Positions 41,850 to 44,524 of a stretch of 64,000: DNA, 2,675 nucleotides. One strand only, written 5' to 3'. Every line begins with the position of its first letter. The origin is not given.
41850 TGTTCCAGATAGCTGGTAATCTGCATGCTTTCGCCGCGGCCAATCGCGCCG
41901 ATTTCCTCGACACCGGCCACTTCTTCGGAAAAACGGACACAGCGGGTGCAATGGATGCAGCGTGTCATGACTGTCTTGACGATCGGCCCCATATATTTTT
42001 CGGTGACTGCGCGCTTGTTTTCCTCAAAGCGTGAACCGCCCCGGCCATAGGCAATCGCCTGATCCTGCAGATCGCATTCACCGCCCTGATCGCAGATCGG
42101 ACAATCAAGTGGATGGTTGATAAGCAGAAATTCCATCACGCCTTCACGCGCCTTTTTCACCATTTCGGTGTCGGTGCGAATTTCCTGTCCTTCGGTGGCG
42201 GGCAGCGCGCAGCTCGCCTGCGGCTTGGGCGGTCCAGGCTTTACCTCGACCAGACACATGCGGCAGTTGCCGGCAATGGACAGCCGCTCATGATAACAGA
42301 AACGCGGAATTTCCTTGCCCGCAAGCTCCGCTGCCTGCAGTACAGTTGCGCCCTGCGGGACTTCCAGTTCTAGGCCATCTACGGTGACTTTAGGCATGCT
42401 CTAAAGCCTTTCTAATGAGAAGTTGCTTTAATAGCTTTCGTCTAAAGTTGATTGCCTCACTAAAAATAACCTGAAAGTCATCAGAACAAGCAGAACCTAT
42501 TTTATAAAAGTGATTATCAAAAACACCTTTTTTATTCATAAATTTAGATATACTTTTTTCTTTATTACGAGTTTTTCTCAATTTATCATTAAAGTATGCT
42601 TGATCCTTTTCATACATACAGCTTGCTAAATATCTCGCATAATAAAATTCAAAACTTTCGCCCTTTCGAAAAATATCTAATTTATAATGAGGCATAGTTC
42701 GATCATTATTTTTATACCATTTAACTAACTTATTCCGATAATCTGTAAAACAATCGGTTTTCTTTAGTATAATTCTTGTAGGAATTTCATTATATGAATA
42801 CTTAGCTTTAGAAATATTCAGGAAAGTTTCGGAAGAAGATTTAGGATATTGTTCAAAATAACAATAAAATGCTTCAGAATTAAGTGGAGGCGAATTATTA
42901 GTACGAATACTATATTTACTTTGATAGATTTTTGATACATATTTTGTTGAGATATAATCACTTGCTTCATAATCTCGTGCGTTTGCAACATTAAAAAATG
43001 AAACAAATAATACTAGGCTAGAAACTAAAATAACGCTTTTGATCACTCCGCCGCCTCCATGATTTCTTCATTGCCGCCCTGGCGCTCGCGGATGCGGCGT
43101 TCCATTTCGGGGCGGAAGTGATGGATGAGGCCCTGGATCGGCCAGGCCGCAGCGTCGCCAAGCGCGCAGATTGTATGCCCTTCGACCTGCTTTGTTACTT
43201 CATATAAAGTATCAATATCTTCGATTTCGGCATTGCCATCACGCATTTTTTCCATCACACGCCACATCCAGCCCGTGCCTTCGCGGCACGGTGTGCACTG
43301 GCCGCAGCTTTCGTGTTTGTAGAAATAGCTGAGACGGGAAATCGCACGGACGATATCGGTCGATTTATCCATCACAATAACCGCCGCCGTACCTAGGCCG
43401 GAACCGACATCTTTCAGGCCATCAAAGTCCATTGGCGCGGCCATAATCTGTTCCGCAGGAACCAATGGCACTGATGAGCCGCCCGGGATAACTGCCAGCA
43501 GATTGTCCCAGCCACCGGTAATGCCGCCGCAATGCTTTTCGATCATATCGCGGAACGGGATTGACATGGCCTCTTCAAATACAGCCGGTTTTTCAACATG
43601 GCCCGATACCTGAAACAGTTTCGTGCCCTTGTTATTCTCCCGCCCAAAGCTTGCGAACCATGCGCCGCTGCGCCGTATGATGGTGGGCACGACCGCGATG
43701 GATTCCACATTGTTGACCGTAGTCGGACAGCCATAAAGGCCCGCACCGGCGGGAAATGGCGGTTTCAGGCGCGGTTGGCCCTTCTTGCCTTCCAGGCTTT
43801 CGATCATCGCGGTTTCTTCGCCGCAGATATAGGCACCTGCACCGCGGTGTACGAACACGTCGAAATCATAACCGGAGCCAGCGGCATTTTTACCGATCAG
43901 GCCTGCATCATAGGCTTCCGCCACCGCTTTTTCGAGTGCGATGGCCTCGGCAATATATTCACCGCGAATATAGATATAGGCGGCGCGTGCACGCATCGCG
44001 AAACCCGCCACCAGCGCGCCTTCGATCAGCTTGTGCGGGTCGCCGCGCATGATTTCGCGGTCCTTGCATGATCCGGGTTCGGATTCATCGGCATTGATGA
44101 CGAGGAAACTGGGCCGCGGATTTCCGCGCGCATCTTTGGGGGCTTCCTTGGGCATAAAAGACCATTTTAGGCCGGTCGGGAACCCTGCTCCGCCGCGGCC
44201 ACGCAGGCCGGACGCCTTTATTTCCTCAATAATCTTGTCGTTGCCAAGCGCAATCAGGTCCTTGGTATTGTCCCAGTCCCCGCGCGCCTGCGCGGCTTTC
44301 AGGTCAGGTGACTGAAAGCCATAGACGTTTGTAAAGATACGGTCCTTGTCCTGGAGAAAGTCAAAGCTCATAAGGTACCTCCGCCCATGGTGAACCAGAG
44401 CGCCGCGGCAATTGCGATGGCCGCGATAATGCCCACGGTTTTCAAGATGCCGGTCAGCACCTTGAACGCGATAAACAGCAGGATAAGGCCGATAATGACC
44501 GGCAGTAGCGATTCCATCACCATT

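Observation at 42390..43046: Compositionally foreign gene for a secreted protein, spliced cistron-exact between nuoF and nuoG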

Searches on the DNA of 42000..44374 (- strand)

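Call 52: search_rna_families(sources=[L003, L011, L051, L082, L014, L018], threshold=gathering)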
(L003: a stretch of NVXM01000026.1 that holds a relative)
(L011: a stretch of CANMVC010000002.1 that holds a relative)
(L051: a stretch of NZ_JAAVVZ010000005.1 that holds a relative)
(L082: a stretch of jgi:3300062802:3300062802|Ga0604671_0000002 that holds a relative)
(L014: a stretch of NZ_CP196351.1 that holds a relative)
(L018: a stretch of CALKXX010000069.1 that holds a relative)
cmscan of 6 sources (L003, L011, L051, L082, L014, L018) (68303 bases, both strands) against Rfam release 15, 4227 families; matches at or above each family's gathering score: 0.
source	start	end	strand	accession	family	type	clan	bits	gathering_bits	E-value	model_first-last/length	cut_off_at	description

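Call 69: search_rna_families(source=window, start=42000, end=43400, threshold=evalue, max_evalue=1)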
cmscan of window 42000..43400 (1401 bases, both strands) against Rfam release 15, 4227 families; matches with E-value up to 1: 0.
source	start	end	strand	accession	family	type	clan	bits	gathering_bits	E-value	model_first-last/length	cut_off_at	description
